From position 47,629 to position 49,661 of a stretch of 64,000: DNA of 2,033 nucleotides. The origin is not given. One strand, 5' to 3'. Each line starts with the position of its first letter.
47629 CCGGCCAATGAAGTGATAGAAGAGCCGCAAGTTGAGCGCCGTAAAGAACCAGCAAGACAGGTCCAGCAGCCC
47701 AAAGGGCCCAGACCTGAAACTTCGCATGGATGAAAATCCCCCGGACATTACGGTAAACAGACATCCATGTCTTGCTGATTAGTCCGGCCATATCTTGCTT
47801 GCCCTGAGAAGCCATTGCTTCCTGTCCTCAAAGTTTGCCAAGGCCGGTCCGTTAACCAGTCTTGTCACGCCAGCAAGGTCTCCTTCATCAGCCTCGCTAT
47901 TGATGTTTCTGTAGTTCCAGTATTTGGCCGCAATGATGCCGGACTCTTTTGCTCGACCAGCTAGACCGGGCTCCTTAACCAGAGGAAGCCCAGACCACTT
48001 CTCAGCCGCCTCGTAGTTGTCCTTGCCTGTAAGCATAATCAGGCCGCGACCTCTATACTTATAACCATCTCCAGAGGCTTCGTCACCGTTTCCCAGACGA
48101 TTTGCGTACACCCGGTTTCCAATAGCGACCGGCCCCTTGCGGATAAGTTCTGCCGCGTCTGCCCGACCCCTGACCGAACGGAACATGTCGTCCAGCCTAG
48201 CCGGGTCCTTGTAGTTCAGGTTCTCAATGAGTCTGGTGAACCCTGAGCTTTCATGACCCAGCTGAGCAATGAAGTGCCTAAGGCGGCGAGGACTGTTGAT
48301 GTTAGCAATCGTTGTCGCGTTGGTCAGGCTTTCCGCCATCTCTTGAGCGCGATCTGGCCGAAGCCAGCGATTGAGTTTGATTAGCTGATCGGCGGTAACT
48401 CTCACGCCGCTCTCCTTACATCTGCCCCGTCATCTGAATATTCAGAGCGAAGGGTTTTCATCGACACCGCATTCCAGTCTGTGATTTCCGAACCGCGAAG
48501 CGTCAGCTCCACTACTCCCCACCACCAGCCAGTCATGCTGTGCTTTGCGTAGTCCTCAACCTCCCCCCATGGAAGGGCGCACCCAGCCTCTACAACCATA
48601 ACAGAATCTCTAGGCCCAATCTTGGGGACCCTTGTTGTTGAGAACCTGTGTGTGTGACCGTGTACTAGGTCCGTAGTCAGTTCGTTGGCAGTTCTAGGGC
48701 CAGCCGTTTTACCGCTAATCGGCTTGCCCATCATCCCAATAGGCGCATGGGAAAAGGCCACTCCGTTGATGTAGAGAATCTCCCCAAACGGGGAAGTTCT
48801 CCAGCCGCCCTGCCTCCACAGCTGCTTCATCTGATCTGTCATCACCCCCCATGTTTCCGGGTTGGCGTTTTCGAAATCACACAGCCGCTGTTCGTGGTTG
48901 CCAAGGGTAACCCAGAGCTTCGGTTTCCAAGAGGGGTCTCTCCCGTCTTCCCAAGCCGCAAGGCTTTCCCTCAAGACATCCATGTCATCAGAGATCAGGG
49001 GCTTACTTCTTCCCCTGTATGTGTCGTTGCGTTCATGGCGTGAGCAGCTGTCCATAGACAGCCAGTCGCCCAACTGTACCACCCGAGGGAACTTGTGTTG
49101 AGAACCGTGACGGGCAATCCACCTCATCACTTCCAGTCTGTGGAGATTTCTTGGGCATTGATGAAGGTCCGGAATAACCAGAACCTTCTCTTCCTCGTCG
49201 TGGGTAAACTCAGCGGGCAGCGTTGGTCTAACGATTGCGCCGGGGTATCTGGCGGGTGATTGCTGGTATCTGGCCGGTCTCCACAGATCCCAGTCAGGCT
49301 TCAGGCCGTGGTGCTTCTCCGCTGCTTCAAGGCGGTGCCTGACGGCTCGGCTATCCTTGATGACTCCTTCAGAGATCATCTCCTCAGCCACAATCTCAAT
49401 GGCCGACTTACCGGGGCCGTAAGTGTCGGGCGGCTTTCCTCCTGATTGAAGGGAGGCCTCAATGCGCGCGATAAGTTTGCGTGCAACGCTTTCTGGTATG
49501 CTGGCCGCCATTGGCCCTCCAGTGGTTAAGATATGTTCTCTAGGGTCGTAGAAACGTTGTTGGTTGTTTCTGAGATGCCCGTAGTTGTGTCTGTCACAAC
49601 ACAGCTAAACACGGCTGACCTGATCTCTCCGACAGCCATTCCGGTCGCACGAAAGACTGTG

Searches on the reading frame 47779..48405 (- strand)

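Call 14: search_protein_families(library=phrogs, proteins=[window:47779-48405:-], max_evalue=0.001)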
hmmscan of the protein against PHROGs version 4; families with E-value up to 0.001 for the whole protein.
window:47779-48405:- (208 aa): 7 families
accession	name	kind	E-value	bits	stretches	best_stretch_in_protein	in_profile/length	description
phrog_181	-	lysis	1.2e-59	204.1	1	1-206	330-530/769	endolysin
phrog_9506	-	lysis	2.4e-25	90.9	2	97-200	69-187/330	endolysin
phrog_14712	-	moron, auxiliary metabolic gene and host takeover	3.4e-22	80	1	102-203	76-184/322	chitinase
phrog_26317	-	unknown function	1.7e-21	77.4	1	95-204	9-115/119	-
phrog_317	-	lysis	2.2e-15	57.8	1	8-202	197-355/492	endolysin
phrog_34417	-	unknown function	7.6e-15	55.9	1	100-193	76-182/326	-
phrog_1519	-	lysis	1.2e-13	52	1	14-197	210-371/502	endolysin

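Call 15: search_protein_families(library=pfam, proteins=[window:47779-48405:-], max_evalue=0.01)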
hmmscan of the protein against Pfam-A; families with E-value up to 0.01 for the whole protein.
window:47779-48405:- (208 aa): 0 families

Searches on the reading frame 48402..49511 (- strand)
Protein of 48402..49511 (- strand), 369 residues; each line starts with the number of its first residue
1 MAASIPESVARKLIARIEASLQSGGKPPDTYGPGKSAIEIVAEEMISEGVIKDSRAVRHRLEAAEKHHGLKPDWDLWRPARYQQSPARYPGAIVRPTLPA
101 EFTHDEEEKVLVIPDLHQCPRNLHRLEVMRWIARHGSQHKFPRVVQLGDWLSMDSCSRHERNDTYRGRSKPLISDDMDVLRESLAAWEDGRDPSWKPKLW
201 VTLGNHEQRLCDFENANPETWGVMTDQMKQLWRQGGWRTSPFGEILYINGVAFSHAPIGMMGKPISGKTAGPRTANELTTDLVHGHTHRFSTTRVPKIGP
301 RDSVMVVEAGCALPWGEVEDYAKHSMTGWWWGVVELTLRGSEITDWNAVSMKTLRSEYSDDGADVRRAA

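Call 14: search_protein_families(library=phrogs, proteins=[window:48402-49511:-], max_evalue=0.001)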
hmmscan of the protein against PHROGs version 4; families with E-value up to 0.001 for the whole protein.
window:48402-49511:- (369 aa): 1 family
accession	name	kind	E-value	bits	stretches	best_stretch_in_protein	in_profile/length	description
phrog_221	-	other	1.5e-25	91.2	1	103-357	107-353/367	metallo-phosphoesterase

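Call 15: search_protein_families(library=pfam, proteins=[window:48402-49511:-], max_evalue=0.01)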
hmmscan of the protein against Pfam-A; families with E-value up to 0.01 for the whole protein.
window:48402-49511:- (369 aa): 1 family
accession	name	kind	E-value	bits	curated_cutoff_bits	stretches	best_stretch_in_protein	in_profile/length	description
PF00149.33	Metallophos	-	0.0053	17.7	21.5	0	109-289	2-190/191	Calcineurin-like phosphoesterase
